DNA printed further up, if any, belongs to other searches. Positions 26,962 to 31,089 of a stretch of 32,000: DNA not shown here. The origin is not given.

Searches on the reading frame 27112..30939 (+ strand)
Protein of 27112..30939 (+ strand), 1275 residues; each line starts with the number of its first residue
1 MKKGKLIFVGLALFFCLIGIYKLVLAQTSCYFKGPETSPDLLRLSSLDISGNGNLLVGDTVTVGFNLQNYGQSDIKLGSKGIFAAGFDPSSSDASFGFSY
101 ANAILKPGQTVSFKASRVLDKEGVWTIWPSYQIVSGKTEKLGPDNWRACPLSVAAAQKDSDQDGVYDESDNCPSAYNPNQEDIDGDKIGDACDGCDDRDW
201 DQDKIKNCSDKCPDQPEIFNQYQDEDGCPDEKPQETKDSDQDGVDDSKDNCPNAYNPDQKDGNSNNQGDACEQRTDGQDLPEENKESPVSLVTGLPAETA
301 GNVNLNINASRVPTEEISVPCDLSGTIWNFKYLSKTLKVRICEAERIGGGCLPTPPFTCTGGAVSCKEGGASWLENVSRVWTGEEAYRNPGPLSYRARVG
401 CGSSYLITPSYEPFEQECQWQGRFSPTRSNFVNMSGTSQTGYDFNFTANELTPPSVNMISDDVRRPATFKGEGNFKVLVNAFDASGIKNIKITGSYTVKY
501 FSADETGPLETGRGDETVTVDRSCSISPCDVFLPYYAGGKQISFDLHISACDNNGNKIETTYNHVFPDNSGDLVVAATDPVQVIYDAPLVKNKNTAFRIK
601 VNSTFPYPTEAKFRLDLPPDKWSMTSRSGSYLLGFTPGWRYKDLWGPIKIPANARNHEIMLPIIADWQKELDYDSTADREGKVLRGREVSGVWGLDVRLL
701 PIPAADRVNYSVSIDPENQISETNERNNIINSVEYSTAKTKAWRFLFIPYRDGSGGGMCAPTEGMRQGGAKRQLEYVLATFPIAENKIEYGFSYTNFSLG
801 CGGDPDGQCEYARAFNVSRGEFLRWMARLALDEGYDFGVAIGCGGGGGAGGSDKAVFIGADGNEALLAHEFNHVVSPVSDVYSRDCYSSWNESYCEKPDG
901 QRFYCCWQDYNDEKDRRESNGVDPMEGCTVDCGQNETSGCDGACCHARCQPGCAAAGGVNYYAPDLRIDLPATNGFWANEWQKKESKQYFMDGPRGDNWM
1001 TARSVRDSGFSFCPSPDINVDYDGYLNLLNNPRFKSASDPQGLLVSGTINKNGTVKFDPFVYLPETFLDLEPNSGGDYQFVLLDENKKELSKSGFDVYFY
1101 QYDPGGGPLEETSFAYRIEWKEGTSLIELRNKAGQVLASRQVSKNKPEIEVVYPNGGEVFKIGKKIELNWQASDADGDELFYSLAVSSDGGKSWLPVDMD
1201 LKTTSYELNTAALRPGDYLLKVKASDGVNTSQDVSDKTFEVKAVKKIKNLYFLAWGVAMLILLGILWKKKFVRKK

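Call 46: search_protein_families(library=pfam, proteins=[window:27112-30939:+], max_evalue=0.00001)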
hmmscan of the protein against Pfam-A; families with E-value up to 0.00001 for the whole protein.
window:27112-30939:+ (1275 aa): 1 family
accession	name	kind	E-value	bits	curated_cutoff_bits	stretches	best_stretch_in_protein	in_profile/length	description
PF02412.23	TSP_3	-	6.3e-12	45.4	25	0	181-219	1-35/36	Thrombospondin type 3 repeat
